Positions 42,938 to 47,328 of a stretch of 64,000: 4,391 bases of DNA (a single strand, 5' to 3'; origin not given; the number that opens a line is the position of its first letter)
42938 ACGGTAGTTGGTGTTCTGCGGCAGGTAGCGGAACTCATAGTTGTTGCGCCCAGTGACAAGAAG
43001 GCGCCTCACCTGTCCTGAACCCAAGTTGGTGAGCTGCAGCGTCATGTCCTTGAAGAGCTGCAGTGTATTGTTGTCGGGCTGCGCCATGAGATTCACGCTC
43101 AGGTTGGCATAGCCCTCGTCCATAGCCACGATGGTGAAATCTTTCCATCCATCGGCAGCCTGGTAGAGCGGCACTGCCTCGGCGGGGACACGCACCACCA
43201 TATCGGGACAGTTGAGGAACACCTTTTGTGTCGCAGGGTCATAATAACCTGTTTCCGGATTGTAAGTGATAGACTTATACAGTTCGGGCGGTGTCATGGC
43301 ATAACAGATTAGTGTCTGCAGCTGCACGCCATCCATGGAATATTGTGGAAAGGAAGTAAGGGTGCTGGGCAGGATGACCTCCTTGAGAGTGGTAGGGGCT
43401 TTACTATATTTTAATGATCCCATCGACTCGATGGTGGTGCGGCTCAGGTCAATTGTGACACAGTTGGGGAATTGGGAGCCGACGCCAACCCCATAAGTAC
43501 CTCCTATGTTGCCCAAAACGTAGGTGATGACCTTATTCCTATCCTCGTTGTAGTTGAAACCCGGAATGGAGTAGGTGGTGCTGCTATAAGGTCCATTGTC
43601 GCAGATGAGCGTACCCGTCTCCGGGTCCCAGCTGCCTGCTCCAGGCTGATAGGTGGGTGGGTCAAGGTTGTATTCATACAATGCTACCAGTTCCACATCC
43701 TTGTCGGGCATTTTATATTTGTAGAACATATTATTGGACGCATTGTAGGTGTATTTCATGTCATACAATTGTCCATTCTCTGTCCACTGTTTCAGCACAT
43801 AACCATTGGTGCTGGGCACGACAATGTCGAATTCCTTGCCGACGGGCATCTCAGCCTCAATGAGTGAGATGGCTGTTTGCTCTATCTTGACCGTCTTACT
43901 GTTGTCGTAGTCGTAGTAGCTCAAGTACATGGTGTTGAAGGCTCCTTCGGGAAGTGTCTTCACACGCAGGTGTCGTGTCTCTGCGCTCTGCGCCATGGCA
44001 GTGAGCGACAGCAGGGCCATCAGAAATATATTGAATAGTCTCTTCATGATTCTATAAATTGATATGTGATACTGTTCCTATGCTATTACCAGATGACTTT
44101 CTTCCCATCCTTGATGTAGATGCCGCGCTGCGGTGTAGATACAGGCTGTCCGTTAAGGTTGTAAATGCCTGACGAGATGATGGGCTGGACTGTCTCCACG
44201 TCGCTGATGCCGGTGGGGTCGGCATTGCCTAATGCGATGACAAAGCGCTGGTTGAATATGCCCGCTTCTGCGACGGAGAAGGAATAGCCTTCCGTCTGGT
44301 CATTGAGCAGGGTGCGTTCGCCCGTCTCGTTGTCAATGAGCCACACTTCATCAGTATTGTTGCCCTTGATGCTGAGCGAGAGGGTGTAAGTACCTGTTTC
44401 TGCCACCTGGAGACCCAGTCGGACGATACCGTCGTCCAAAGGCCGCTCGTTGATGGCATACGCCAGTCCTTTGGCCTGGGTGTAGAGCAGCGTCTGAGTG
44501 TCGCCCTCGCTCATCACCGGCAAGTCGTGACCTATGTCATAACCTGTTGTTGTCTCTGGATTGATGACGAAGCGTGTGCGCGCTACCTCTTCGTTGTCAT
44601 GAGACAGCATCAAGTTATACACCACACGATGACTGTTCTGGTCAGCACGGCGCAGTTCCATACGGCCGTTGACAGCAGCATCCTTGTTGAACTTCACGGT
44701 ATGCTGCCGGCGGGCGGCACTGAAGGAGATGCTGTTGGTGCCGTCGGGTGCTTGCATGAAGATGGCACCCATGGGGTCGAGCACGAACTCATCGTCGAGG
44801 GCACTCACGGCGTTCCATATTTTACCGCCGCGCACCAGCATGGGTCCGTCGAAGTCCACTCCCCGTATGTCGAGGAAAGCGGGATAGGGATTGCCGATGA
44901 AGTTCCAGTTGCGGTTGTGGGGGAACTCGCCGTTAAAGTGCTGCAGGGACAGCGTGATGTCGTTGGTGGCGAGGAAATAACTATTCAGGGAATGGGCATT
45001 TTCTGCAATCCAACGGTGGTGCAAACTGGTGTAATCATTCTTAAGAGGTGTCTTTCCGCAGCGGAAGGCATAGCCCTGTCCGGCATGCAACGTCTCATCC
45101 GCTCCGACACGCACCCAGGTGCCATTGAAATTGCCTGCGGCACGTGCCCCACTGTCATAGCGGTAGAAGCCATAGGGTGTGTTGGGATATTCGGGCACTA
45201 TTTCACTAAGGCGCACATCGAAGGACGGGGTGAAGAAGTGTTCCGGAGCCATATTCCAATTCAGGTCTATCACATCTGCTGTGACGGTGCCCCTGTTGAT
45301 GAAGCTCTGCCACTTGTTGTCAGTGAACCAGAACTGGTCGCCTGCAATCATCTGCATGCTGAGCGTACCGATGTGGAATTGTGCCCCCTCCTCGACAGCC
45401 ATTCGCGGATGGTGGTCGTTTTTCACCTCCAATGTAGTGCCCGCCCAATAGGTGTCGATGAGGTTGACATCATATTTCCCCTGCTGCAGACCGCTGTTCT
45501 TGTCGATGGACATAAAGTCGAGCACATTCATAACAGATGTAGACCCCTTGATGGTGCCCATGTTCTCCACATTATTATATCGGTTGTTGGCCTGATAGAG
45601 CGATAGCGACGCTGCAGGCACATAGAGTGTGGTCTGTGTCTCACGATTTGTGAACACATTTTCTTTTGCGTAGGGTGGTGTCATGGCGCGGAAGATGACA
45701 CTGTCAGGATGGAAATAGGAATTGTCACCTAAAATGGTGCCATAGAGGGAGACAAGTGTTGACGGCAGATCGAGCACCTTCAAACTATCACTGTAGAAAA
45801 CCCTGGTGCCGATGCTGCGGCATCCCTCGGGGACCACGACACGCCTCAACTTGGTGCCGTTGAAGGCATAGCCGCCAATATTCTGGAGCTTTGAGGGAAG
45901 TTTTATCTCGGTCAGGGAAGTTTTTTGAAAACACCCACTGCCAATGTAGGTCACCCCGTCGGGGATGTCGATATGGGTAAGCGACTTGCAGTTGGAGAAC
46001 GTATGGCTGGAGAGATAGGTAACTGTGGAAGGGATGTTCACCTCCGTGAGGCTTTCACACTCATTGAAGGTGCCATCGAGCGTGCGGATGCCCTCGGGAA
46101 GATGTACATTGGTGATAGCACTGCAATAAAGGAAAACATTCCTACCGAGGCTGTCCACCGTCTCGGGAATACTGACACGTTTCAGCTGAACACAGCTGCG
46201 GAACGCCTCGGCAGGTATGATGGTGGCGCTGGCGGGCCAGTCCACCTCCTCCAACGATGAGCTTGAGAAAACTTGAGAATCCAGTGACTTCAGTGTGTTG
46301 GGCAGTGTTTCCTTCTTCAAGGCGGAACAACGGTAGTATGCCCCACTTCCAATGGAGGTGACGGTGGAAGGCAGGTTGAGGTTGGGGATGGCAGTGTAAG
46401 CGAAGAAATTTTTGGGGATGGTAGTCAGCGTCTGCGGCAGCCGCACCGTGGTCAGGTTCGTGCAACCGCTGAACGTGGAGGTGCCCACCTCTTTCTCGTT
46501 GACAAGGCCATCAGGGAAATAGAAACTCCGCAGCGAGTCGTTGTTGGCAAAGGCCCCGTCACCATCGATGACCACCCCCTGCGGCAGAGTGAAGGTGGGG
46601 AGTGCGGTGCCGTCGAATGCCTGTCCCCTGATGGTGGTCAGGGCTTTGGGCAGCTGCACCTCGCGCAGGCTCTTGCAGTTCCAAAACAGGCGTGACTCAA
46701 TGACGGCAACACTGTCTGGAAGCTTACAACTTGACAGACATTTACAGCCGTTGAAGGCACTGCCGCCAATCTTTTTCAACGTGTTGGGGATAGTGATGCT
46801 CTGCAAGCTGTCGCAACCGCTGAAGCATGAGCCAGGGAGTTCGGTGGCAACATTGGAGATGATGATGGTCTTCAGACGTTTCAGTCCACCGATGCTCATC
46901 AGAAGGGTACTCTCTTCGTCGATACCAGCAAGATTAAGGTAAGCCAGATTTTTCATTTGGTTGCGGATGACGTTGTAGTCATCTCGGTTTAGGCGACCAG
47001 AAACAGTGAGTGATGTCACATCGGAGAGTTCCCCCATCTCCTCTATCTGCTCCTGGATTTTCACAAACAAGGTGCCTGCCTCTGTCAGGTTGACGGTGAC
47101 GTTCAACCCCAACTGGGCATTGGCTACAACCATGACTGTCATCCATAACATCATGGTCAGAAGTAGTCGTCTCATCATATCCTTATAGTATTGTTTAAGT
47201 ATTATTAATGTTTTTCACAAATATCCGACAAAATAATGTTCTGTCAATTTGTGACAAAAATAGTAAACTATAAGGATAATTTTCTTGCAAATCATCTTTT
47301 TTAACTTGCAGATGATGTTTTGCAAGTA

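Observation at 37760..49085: Kelch-sensor/AraC transmembrane regulator adjacent to a two-gene T9SS-type cargo operon (1030-aa LRR protein + 2095-aa giant protein)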

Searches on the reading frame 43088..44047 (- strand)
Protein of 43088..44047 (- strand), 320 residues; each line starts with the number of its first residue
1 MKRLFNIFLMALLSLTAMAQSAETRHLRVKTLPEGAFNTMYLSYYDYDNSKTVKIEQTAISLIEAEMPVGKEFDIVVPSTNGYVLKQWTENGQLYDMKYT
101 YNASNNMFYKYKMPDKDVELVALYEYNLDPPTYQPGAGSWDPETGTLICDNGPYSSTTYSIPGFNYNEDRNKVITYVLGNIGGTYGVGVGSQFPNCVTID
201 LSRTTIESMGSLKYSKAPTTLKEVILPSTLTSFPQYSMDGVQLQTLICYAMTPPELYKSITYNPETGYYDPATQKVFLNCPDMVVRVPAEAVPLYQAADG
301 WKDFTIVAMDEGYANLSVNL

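Call 50: search_protein_families(library=pfam, proteins=[window:43088-44047:-], max_evalue=1)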
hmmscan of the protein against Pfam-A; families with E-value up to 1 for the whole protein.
window:43088-44047:- (320 aa): 2 families
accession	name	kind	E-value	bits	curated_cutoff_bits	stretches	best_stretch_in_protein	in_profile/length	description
PF18998.6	Flg_new_2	-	0.0012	19.3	23.6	1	70-127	22-72/73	Divergent InlB B-repeat domain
PF21456.2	Gp7_6th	-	0.051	14.4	27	0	140-174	25-58/93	Baseplate wedge protein gp7, domain VI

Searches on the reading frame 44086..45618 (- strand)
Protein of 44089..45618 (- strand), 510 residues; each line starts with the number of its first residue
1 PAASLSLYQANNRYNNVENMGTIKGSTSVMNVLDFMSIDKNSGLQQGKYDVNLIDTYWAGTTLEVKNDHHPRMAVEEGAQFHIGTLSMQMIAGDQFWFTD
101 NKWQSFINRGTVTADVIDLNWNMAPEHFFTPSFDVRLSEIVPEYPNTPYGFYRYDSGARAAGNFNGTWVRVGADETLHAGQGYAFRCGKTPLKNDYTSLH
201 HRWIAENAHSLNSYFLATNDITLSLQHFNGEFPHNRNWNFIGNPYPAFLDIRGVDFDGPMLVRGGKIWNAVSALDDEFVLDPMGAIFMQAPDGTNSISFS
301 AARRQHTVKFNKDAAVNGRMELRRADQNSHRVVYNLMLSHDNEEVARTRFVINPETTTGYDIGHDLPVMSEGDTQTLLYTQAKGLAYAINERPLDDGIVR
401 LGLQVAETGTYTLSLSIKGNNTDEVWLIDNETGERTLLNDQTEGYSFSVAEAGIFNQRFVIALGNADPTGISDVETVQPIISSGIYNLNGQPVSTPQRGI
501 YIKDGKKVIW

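Call 9: search_protein_families(library=pfam, proteins=[window:44086-45600:-], max_evalue=10)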
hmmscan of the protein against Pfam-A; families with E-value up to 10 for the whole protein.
window:44086-45600:- (504 aa): 1 family
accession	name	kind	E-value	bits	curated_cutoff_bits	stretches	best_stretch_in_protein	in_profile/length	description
PF18310.7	DUF5605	-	0.13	12.7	25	1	34-70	25-61/73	Domain of unknown function (DUF5605)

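Call 50: search_protein_families(library=pfam, proteins=[window:44089-45618:-], max_evalue=1)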
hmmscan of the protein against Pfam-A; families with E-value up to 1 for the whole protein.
window:44089-45618:- (510 aa): 1 family
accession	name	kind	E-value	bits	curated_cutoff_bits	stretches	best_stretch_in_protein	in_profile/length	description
PF18310.7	DUF5605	-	0.13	12.7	25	0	40-76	25-61/73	Domain of unknown function (DUF5605)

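Call 51: search_solved_structures(query=window:44089-45618:-, max_evalue=1)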
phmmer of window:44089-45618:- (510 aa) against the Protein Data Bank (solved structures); distinct sequences matched with E-value up to 1: 0.
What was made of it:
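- Checked: Residues 521-1030 have no Pfam or PDB match (calls 50, 51).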

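Call 60: find_homologous_proteins(query=window:44089-45618:-)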
Query window:44089-45618:- (510 aa): 44 proteins with E <= 0.001 among 8000 candidates.
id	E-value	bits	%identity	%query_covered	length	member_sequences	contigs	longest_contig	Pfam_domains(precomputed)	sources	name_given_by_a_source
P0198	2.9e-149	516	48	100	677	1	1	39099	PF13306.13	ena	-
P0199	2.4e-144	500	49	100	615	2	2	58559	-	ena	-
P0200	7.9e-89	317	56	53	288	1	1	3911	-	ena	-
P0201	2.1e-77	279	53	52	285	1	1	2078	-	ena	-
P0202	8.4e-64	234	36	75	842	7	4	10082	PF13306.13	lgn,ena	-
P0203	1.6e-59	220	36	86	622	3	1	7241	-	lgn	-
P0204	3.6e-55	206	36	80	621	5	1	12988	-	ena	-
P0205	9.1e-55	205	37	76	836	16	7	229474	PF13306.13,PF13855.13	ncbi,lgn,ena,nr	ncbi:MAG: leucine-rich repeat domain-containing protein [Prevotella sp.]|nr:leucine-rich repeat doma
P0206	3.6e-54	203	35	81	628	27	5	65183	-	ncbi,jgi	jgi:hypothetical protein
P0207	8.7e-54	201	35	81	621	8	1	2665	-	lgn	-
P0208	3.2e-50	190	31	100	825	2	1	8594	PF13306.13,PF13855.13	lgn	-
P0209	5.5e-50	189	33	80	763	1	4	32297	PF13306.13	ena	-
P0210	7.6e-50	188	34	84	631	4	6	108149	PF13306.13,PF19910.6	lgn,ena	-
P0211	3.0e-49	186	35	73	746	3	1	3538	-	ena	-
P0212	9.9e-49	185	37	75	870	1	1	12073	PF13306.13,PF19910.6,PF13855.13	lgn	-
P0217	1.7e-48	184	37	75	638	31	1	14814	PF13306.13,PF19910.6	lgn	-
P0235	3.2e-46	176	37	66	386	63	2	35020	PF19910.6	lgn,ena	-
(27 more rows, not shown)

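Call 61: search_protein_families(library=pfam, proteins=[P0217, P0235, P0198, P0205], max_evalue=0.01)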
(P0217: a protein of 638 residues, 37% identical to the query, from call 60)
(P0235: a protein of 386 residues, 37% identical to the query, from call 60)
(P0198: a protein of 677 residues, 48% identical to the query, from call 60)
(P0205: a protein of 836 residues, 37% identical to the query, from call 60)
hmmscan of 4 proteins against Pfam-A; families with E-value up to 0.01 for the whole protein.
P0217 (638 aa): 3 families
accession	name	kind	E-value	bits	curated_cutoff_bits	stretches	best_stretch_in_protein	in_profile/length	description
PF13306.12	LRR_5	-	2.7e-24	85.9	27.7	1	2-98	17-112/127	BspA type Leucine rich repeat region (6 copies)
PF19910.5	DUF6383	-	2.8e-10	40.6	23.7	1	569-636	6-74/74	Domain of unknown function (DUF6383)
PF13855.12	LRR_8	-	0.0037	17.4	27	0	6-47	12-54/61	Leucine rich repeat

P0235 (386 aa): 1 family
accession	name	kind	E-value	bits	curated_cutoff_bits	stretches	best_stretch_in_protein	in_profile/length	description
PF19910.5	DUF6383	-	1.5e-09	38.3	23.7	1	316-384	5-74/74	Domain of unknown function (DUF6383)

P0198 (677 aa): 1 family
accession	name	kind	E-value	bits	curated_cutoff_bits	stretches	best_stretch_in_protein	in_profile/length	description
PF13306.12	LRR_5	-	1.1e-23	84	27.7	1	4-123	9-122/127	BspA type Leucine rich repeat region (6 copies)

P0205 (836 aa): 2 families
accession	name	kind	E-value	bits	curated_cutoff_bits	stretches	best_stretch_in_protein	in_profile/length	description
PF13306.12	LRR_5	-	2.9e-47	160.2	27.7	2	188-293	6-108/127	BspA type Leucine rich repeat region (6 copies)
PF13855.12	LRR_8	-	6.5e-06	26.2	27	0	251-290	13-53/61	Leucine rich repeat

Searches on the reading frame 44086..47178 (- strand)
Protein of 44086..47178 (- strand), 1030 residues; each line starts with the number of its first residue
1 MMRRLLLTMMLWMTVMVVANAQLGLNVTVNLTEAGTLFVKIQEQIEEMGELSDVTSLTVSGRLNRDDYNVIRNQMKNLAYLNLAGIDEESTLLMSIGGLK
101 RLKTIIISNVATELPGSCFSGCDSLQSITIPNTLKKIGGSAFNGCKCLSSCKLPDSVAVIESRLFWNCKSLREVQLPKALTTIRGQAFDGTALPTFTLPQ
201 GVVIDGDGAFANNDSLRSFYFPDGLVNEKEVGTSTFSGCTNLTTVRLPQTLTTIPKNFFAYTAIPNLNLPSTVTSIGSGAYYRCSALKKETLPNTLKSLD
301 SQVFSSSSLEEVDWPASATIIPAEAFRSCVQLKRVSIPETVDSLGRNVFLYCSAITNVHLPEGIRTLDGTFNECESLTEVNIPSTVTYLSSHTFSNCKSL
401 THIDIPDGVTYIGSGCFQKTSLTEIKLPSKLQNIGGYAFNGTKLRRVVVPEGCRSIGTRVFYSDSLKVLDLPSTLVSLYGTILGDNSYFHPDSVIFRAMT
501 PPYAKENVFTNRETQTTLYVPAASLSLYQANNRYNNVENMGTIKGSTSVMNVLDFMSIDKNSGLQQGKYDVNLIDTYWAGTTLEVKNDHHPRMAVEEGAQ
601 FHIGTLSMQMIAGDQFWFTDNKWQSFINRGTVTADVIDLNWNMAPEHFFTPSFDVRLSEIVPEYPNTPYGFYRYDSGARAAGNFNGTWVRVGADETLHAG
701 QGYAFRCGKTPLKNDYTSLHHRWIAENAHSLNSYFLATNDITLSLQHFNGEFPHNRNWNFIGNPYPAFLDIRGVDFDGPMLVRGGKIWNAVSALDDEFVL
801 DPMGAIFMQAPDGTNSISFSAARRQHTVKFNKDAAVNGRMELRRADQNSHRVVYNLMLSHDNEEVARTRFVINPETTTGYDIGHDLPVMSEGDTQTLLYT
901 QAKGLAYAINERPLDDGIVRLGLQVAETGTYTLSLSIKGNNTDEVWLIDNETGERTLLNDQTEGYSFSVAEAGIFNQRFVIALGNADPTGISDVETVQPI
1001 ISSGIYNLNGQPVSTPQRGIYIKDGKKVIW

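Call 6: search_protein_families(library=pfam, proteins=[window:44086-47178:-], max_evalue=0.01)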
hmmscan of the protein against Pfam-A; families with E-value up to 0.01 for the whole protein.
window:44086-47178:- (1030 aa): 3 families
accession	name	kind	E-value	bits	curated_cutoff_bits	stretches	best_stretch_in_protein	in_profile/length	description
PF13306.12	LRR_5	-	2.9e-107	354.1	27.7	4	369-479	6-116/127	BspA type Leucine rich repeat region (6 copies)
PF13855.12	LRR_8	-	2.5e-07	30.8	27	0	108-149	10-52/61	Leucine rich repeat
PF23952.1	LRR_EndoS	-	0.0046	17.6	27.9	0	354-406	60-114/116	Endo-beta-N-acetylglucosaminidase EndoS LRR domain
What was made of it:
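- Checked: LRR protein: LRR_5 E 3e-107 (call 6).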

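Call 7: search_protein_families(library=ncbifam, proteins=[window:44086-47178:-], max_evalue=0.01)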
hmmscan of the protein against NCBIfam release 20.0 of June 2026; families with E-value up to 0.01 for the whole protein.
window:44086-47178:- (1030 aa): 3 families
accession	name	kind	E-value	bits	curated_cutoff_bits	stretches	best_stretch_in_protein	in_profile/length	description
NF047961.1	adhesin_HupY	equivalog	2e-37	128.8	1250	3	212-349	184-318/978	leucine-rich repeat adhesin HupY/LrrG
NF045861.1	glide_Gli349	exception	6.5e-19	66.2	1750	2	374-442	2676-2744/3169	gliding machinery surface structure protein Gli349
TIGR02167.2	Liste_lipo_26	repeat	1.3e-05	24.8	30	0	393-405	1-13/26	PARCEL repeat-containing surface protein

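Call 46: search_protein_families(library=pfam, alignment_id=A2, max_evalue=0.001)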
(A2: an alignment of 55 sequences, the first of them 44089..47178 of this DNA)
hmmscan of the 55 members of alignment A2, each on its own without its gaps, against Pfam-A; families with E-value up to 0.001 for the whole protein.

A. member 1, window:44089-47178:- (1030 aa): 2 families
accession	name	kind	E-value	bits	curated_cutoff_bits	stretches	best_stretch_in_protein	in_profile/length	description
PF13306.12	LRR_5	-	2.9e-107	354.1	27.7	4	369-479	6-116/127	BspA type Leucine rich repeat region (6 copies)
PF13855.12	LRR_8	-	2.5e-07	30.8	27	0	108-149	10-52/61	Leucine rich repeat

B. families by the number of members that match (of 55 scanned): 35 families (the first 25 are shown)
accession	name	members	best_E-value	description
PF13306.12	LRR_5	11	2.9e-107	BspA type Leucine rich repeat region (6 copies)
PF13855.12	LRR_8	9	1.9e-12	Leucine rich repeat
PF13004.13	BACON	7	4.4e-24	Putative binding domain, N-terminal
PF12799.13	LRR_4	4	1.2e-10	Leucine Rich repeats (2 copies)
PF07603.17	Lcl_C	4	2.3e-06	Lcl C-terminal domain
PF18962.6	Por_Secre_tail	3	7.3e-06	Secretion system C-terminal sorting domain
PF13385.13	Laminin_G_3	2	1e-19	Concanavalin A-like lectin/glucanases superfamily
PF00404.24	Dockerin_1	2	7.3e-08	Dockerin type I domain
PF19190.6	BACON_2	2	1.8e-05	Viral BACON domain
PF23952.1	LRR_EndoS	2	5.6e-05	Endo-beta-N-acetylglucosaminidase EndoS LRR domain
PF09603.15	Fib_succ_major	2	0.0003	Fibrobacter succinogenes major domain (Fib_succ_major)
PF02929.23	Bgal_small_N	1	1e-58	Beta galactosidase small chain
PF01640.23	Peptidase_C10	1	7.7e-55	Peptidase C10 family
PF02836.23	Glyco_hydro_2_C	1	2e-54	Glycosyl hydrolases family 2, TIM barrel domain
PF03781.23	FGE-sulfatase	1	9.8e-50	Sulfatase-modifying factor enzyme 1-like domain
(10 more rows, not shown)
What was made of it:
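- By Pfam, 11 of 55 are LRR_5 (call 46).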
